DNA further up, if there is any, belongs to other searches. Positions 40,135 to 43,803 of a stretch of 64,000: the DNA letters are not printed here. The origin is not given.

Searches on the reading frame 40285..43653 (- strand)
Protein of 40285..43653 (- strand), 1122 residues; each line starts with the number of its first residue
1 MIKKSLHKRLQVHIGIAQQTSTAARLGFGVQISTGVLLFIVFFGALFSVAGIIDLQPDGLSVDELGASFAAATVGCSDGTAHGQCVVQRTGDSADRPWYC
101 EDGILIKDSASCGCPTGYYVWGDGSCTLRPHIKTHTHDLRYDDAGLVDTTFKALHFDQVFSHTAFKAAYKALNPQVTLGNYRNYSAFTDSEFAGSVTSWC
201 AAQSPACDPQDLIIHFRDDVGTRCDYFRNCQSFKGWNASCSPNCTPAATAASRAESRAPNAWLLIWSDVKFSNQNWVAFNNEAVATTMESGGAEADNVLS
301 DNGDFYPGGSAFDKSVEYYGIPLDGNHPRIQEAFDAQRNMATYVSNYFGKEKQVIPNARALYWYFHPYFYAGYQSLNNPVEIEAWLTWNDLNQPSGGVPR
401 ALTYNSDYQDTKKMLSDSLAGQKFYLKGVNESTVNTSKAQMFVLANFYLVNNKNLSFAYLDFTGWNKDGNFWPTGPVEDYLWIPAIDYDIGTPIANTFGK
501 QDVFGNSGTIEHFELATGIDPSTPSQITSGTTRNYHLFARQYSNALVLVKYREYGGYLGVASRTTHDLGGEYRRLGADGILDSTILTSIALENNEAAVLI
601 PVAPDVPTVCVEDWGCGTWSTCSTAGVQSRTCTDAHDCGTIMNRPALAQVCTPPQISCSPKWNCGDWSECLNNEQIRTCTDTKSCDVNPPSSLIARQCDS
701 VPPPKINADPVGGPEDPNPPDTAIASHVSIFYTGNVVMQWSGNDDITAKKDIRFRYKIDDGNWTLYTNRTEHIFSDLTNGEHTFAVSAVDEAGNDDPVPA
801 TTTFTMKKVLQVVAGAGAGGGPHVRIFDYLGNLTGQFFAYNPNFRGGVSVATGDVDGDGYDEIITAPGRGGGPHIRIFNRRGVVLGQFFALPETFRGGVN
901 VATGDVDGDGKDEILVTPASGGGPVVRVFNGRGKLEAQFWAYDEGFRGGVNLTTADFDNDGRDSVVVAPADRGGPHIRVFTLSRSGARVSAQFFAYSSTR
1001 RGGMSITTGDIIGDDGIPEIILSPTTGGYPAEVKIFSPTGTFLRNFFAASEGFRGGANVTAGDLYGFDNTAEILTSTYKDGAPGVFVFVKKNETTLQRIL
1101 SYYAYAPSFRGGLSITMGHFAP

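Call 7: search_protein_families(library=pfam, proteins=[window:40285-43653:-])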
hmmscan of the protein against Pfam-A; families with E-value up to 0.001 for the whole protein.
window:40285-43653:- (1122 aa): 2 families
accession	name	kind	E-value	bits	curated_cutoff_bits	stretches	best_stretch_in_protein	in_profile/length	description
PF13517.12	FG-GAP_3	-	1.2e-10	42.2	26.9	1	905-967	1-61/61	FG-GAP-like repeat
PF01839.29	FG-GAP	-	1.8e-09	37.7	22.1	2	847-869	2-25/37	FG-GAP repeat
